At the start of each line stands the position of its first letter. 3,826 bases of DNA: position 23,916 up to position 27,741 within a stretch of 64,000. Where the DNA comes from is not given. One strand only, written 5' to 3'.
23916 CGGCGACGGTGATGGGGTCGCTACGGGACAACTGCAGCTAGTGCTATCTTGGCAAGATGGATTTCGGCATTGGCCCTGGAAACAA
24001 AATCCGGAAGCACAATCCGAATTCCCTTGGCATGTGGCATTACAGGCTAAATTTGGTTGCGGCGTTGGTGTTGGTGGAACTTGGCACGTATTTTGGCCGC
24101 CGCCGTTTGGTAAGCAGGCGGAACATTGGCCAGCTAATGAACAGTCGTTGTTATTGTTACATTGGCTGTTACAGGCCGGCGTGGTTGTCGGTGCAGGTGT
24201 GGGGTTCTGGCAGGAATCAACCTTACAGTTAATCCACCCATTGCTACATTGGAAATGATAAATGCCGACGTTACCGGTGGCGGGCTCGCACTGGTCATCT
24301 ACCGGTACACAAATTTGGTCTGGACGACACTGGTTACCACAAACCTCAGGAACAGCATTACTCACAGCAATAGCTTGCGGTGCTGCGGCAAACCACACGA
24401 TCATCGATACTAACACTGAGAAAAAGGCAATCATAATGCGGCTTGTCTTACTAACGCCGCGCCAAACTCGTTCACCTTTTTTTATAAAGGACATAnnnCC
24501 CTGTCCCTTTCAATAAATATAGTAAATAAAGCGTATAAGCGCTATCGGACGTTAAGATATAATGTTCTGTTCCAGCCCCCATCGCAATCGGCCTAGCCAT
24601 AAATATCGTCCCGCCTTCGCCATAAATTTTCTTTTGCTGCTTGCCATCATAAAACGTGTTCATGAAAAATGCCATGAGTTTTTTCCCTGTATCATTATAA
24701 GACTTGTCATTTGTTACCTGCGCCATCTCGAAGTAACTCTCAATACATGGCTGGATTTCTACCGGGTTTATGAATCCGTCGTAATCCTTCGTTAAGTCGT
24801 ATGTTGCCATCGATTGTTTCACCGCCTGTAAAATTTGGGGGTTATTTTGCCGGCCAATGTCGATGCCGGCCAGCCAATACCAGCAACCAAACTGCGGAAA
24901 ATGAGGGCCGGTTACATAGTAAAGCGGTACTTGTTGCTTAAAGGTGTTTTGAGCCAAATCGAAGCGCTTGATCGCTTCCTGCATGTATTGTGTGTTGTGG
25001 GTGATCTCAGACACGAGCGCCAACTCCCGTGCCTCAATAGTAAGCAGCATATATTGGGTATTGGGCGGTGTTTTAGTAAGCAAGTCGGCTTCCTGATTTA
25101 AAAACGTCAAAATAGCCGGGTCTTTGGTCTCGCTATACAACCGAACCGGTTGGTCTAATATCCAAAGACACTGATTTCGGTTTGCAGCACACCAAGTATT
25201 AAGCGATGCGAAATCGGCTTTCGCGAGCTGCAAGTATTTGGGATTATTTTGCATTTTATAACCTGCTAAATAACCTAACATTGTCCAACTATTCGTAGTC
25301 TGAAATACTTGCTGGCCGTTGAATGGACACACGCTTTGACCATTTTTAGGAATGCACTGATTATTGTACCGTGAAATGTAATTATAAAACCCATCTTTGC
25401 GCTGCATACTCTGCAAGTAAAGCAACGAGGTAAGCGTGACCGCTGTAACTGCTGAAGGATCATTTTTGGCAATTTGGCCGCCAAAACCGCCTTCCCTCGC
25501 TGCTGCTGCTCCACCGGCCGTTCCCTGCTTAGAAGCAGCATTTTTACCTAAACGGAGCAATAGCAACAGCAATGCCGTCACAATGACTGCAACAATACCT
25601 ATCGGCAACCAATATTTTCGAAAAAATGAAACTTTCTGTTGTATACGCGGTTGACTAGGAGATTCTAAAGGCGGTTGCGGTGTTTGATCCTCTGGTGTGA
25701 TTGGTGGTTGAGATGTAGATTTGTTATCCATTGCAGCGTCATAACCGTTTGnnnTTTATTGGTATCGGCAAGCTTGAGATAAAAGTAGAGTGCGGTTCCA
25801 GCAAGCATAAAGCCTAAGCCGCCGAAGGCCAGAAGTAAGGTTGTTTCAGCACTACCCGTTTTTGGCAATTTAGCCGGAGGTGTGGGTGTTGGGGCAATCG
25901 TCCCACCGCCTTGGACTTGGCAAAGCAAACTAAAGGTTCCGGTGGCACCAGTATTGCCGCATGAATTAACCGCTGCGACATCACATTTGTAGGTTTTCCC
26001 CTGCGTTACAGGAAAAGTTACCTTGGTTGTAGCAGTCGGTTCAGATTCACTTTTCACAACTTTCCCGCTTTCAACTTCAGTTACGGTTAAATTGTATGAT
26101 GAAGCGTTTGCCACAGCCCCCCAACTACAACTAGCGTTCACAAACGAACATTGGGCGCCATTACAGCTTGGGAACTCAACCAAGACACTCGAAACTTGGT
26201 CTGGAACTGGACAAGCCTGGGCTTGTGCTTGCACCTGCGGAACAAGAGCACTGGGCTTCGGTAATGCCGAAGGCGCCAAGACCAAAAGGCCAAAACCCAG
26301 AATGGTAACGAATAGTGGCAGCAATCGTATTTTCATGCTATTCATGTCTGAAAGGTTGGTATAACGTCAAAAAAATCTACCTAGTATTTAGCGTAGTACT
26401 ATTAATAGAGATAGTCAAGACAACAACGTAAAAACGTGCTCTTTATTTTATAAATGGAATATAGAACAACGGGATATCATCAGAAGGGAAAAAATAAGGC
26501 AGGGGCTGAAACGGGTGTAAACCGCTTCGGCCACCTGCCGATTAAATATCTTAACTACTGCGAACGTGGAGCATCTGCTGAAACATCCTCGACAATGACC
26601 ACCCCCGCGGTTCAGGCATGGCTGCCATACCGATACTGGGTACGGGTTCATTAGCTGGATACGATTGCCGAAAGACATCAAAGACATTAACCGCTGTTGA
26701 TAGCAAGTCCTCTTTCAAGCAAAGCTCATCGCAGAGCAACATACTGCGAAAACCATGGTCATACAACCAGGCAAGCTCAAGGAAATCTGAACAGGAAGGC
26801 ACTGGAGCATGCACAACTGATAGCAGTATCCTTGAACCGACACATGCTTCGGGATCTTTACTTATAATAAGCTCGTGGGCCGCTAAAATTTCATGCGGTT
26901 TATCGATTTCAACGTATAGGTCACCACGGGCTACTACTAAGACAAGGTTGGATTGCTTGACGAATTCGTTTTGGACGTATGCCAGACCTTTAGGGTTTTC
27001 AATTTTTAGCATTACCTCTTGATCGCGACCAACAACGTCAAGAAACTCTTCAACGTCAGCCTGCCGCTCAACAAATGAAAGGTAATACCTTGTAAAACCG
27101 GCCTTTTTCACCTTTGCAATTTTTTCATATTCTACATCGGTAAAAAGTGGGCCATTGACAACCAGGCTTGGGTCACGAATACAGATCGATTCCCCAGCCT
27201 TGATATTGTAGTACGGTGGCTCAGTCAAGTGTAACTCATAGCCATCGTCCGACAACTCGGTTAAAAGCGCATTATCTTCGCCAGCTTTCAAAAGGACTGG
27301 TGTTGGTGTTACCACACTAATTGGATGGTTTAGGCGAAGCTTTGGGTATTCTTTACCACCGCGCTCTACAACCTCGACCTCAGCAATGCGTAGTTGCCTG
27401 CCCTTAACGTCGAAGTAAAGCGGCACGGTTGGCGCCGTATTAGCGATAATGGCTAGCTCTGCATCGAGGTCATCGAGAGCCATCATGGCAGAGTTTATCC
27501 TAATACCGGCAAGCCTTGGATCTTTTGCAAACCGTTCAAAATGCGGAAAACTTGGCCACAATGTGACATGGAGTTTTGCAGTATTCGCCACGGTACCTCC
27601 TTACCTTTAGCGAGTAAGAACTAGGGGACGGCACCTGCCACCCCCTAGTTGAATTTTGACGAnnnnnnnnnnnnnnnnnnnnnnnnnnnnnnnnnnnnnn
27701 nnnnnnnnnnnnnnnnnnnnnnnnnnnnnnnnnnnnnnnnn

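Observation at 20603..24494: Two paralogous modular secreted proteins built from shuffled 6-Cys modules and Pro-Thr linkers, with near-identical 3' ends, flanking a TPR protein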

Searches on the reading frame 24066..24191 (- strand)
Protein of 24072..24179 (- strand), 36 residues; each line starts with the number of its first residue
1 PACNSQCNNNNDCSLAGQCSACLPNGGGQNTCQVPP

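Call 51: search_protein_families(library=pfam, proteins=[window:24072-24179:-], max_evalue=10)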
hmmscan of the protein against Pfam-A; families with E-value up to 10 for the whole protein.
seq(36 aa): 1 family
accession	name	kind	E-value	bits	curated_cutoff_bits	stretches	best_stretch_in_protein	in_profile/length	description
PF02977.21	CarbpepA_inh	-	0.084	13.1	25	1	1-22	6-27/46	Carboxypeptidase A inhibitor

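Call 55: search_solved_structures(query=A4, max_evalue=10, show_alignments=3)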
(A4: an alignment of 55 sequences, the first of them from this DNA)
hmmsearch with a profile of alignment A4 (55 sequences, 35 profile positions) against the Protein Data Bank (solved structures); distinct sequences matched with E-value up to 10: 9.
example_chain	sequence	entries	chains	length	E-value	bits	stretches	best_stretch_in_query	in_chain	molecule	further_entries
7eqz_I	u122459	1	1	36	0.0016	21.7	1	1-34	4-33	Metallocarboxypeptidase inhibitor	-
4cpa_I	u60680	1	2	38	0.0019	21.5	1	1-34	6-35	METALLOCARBOXYPEPTIDASE INHIBITOR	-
1h20_A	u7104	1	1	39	0.0021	21.4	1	1-34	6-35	METALLOCARBOXYPEPTIDASE INHIBITOR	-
8sdm_I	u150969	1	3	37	0.094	16.1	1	1-24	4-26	Cysteine-containing peptide 3B3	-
8sdp_I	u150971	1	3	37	0.1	15.9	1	1-24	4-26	Cysteine knot peptide 3A7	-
2hlg_A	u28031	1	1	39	0.11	15.9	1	3-27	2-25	Fruit-specific protein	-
6jic_A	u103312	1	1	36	0.24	14.8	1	1-34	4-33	WCI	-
8se7_I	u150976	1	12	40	0.3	14.4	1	1-24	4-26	Cysteine knot peptide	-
8se8_I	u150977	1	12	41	0.33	14.3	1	1-24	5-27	Cysteine knot peptide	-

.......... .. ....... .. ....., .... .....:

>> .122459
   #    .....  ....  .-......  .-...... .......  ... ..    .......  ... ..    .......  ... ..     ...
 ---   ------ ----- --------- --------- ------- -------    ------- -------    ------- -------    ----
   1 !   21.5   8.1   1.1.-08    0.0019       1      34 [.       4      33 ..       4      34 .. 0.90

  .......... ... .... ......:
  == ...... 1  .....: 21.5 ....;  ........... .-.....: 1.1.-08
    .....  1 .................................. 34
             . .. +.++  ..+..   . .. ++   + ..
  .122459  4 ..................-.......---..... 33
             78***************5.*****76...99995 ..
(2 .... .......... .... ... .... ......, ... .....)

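Call 56: search_protein_families(library=pfam, alignment_id=A4, max_evalue=1)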
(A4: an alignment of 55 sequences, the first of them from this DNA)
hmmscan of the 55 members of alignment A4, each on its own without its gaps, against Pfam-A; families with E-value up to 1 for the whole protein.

A. member 1, seq(34 aa): 1 family
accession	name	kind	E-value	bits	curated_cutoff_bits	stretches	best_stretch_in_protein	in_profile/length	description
PF02977.21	CarbpepA_inh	-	0.075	13.3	25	1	1-22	6-27/46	Carboxypeptidase A inhibitor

B. families by the number of members that match (of 55 scanned): 11 families
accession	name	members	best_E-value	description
PF02977.21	CarbpepA_inh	13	0.0026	Carboxypeptidase A inhibitor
PF00095.26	WAP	9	0.015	WAP-type (Whey Acidic Protein) 'four-disulfide core'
PF09463.15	Opy2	6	0.098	Opy2 protein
PF08088.17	Toxin_19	3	0.071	Conotoxin I-superfamily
PF07127.16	Nodulin_late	2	0.13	Late nodulin domain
PF20555.3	DUF6767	1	0.12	Domain of unknown function (DUF6767)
PF17713.6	DUF5558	1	0.23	Family of unknown function (DUF5558)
PF09996.14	DUF2237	1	0.3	Uncharacterized protein conserved in bacteria (DUF2237)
PF00734.23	CBM_1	1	0.34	Fungal cellulose binding domain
PF12874.13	zf-met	1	0.87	Zinc-finger of C2H2 type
PF03488.19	Ins_beta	1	0.99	Nematode insulin-related peptide beta type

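Call 66: predict_structure(alignment_id=A4)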
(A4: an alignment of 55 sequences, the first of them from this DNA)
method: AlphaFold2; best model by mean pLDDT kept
length: 34 residues; sequences in the alignment: 55
mean_pLDDT: 91.2   pTM: 0.56
mean pLDDT of the five models: 91.2, 88.7, 88.1, 88.0, 87.8
residues with pLDDT >= 90: 24; 70-90: 10; 50-70: 0; < 50: 0
segments of 3 or more residues with pLDDT < 50: none
pLDDT, mean of each block of 10 residues (from residue 1): 89 91 92 94
secondary structure, 60 per line:
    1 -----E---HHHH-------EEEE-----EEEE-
elements in order: H10-13 E21-24 E30-33

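Call 83: find_homologous_proteins(query=A5, max_evalue=0.01)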
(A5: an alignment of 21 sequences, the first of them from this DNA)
Query A5 (21 sequences): 18 candidates shared short words with the query, none scored E <= 0.01.

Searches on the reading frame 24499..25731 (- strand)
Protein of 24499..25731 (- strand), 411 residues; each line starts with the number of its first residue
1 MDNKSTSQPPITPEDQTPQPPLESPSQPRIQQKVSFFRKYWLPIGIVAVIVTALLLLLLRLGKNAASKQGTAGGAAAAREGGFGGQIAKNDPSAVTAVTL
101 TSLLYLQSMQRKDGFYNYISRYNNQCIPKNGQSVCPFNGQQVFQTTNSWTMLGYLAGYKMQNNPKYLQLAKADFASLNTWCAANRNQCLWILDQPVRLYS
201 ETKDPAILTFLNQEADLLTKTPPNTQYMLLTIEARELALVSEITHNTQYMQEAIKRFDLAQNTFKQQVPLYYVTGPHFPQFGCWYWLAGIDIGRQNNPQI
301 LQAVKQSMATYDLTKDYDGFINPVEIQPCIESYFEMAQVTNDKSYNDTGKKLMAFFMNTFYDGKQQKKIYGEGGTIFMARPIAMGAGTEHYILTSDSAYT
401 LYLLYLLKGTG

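Call 7: search_protein_families(library=pfam, proteins=[window:24499-25731:-], max_evalue=0.1)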
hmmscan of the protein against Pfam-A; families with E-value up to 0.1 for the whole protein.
window:24499-25731:- (411 aa): 1 family
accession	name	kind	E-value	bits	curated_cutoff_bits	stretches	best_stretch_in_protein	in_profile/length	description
PF07470.19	Glyco_hydro_88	-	0.0024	17.4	26.6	0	121-262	4-165/352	Glycosyl Hydrolase Family 88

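Call 19: search_protein_families(library=ncbifam, proteins=[window:24499-25731:-], max_evalue=0.01)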
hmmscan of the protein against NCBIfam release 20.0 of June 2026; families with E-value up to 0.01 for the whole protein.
window:24499-25731:- (411 aa): 1 family
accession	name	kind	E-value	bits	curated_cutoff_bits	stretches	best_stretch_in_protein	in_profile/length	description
NF053696.1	GlyAclTfGlsBBct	equivalog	0.0074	15.4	300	0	290-366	133-208/303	glycine N(alpha)-acyltransferase GlsB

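Call 61: find_homologous_proteins(query=window:24499-25731:-, max_evalue=0.001)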
Query window:24499-25731:- (411 aa): 13 proteins with E <= 0.001 among 5073 candidates.
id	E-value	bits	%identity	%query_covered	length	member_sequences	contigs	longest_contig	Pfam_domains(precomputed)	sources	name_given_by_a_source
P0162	5.2e-281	949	100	100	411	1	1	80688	-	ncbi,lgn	-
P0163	5.6e-74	268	40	78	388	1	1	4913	-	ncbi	-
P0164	2.6e-72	262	39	78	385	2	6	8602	-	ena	-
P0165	7.7e-66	241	36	88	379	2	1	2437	PF07944.19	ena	-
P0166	2.8e-64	236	39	74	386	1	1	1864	-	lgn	-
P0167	3.8e-62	229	36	73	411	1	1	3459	-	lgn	-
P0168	4.0e-62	229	36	74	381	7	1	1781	-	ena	-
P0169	2.1e-56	210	36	69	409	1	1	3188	-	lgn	-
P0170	3.8e-55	206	37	73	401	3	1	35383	-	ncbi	-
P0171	2.1e-53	200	31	96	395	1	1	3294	-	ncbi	-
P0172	7.5e-52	195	34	72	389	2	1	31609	-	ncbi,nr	ncbi:MAG: hypothetical protein Q7T54_00575 [Candidatus Levybacteria bacterium]|nr:hypothetical prote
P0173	1.2e-47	181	32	89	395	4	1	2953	-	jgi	-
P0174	2.8e-45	173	31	76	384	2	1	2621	-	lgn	-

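Call 62: find_encoding_contigs(protein=P0170, flank=6000, max_places=2)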
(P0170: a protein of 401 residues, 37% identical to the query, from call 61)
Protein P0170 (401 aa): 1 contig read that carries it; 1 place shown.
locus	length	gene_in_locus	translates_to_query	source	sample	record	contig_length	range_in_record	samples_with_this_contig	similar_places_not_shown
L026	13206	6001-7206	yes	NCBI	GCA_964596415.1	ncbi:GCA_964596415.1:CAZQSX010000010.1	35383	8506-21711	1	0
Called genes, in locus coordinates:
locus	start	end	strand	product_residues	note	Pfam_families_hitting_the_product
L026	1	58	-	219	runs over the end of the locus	-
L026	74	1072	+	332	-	-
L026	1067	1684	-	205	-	-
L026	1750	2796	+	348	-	-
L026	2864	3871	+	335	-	-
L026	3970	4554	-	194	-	-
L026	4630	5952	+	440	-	PF00464:SHMT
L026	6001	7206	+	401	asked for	-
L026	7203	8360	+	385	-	-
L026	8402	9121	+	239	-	-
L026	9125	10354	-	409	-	PF00571:CBS, PF01209:Ubie_methyltran (faint), PF02353:CMAS (weak), PF13489:Methyltransf_23, PF13847:Methyltransf_31, PF08241:Methyltransf_11, PF08242:Methyltransf_12, PF13649:Methyltransf_25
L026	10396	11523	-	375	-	-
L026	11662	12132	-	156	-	PF00571:CBS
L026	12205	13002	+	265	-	PF01255:Prenyltransf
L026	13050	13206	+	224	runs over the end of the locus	-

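Call 63: find_encoding_contigs(protein=P0172, flank=6000, max_places=2)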
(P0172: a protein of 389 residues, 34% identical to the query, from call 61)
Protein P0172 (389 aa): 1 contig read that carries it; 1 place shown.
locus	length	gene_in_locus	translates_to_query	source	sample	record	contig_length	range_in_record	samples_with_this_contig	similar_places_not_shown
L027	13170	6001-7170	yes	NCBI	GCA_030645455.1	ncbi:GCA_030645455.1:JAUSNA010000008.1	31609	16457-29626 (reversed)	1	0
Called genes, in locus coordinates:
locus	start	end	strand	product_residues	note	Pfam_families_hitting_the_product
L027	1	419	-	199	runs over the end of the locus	PF03703:bPH_2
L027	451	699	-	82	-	PF14242:DUF4342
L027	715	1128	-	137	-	PF02600:DsbB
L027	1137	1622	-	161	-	PF24709:DUF7670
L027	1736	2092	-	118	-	PF07883:Cupin_2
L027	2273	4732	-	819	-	PF01326:PPDK_N, PF00391:PEP-utilizers, PF02896:PEP-utilizers_C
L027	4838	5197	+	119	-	-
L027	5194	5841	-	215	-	PF00027:cNMP_binding, PF13545:HTH_Crp_2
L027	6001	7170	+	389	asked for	-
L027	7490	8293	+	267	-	-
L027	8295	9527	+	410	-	PF09992:NAGPA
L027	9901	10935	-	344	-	PF02129:Peptidase_S15 (faint), PF01738:DLH (faint), PF00561:Abhydrolase_1, PF12146:Hydrolase_4, PF12697:Abhydrolase_6, PF00326:Peptidase_S9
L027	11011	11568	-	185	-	-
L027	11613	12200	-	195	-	-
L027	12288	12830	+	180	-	PF07638:Sigma70_ECF, PF04542:Sigma70_r2, PF08281:Sigma70_r4_2, PF04545:Sigma70_r4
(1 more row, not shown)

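Call 64: find_encoding_contigs(protein=P0164, flank=6000, max_places=2)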
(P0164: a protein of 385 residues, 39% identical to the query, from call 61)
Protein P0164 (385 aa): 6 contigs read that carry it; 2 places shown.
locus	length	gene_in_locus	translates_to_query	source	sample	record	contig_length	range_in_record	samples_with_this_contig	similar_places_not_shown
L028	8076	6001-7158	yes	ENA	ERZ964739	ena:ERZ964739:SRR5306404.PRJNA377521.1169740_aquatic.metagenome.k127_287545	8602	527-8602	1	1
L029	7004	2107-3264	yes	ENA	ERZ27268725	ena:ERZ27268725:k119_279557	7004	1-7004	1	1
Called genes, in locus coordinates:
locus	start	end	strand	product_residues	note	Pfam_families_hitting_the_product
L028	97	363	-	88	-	-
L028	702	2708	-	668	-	PF03483:B3_4, PF03484:B5, PF17759:tRNA_synthFbeta, PF03147:FDX-ACB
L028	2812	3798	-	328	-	PF02912:Phe_tRNA-synt_N, PF01409:tRNA-synt_2d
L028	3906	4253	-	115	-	PF00453:Ribosomal_L20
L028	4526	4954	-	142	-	PF05198:IF3_N, PF00707:IF3_C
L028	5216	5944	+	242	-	PF00590:TP_methylase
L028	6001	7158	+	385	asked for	-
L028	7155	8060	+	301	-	-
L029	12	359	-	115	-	PF00453:Ribosomal_L20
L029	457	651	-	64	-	PF01632:Ribosomal_L35p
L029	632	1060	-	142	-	PF05198:IF3_N, PF00707:IF3_C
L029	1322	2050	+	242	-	PF00590:TP_methylase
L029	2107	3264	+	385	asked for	-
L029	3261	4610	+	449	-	-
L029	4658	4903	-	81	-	-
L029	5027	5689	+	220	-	-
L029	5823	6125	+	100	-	-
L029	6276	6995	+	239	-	PF02683:DsbD_TM, PF13386:DsbD_2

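Call 77: search_protein_families(library=pfam, proteins=[L026:6001-7203:+, L026:8402-9118:+], max_evalue=0.01)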
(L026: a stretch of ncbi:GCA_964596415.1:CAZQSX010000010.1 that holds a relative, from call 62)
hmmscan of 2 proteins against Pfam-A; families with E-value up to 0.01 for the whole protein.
L026:6001-7203:+ (401 aa): 0 families

L026:8402-9118:+ (239 aa): 1 family
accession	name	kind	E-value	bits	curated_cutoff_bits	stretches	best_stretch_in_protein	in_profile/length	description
PF00041.27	fn3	-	0.0018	18.9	25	1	71-134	17-79/84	Fibronectin type III domain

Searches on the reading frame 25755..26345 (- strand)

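Call 7: search_protein_families(library=pfam, proteins=[window:25755-26345:-], max_evalue=0.1)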
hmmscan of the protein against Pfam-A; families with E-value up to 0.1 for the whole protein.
window:25755-26345:- (197 aa): 3 families
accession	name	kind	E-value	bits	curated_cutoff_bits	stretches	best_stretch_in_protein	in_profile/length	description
PF00746.26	Gram_pos_anchor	-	0.00016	22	20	1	156-187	5-35/43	LPXTG cell wall anchor motif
PF00041.27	fn3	-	0.048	14.3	25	1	73-132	18-75/84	Fibronectin type III domain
PF19408.5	PKD_6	-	0.082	13.7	25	0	76-135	26-78/82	PKD-like domain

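Call 19: search_protein_families(library=ncbifam, proteins=[window:25755-26345:-], max_evalue=0.01)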
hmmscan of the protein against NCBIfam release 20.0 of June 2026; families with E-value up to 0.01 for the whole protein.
window:25755-26345:- (197 aa): 1 family
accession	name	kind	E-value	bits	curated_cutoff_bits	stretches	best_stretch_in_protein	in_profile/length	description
TIGR01167.1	LPXTG_anchor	domain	0.00019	21.9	15.9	1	159-191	1-30/34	LPXTG cell wall anchor domain-containing protein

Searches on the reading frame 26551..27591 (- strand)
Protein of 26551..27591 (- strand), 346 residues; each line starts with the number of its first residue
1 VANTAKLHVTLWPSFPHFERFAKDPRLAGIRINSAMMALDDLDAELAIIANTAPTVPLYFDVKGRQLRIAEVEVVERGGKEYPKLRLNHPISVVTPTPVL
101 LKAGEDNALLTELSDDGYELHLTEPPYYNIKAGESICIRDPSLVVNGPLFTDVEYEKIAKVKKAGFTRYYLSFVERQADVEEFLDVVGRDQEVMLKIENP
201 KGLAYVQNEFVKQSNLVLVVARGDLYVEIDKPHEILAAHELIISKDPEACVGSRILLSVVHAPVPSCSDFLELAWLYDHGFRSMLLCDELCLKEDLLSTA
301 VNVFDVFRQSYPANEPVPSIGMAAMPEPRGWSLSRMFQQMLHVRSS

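Call 19: search_protein_families(library=ncbifam, proteins=[window:26554-27591:-], max_evalue=0.01)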
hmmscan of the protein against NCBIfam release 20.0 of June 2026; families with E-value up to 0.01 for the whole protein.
window:26554-27591:- (346 aa): 6 families
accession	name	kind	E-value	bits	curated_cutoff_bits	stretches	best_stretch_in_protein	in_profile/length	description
TIGR01064.1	pyruv_kin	equivalog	1.3e-09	37.2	306.4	1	145-245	164-265/476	pyruvate kinase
NF004491.0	PRK05826.1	subfamily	6e-09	34.9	432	1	146-266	168-293/477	pyruvate kinase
NF004886.0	PRK06247.1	subfamily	8.3e-09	34.6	623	1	144-231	165-250/476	pyruvate kinase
NF011314.0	PRK14725.1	equivalog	1.5e-05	23.6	642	1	125-229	407-515/614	pyruvate kinase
NF006664.0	PRK09206.1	equivalog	3.1e-05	22.7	686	1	170-249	190-270/470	pyruvate kinase PykF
NF004978.0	PRK06354.1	subfamily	8.9e-05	21.1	462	1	171-233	197-261/590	pyruvate kinase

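Call 40: search_protein_families(library=pfam, proteins=[window:26551-27591:-], max_evalue=0.00001)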
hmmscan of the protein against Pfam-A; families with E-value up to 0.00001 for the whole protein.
window:26551-27591:- (346 aa): 1 family
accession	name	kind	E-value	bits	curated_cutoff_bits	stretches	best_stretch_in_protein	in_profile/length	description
PF00224.27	PK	-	2.5e-08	33.8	30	1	141-245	165-269/328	Pyruvate kinase, barrel domain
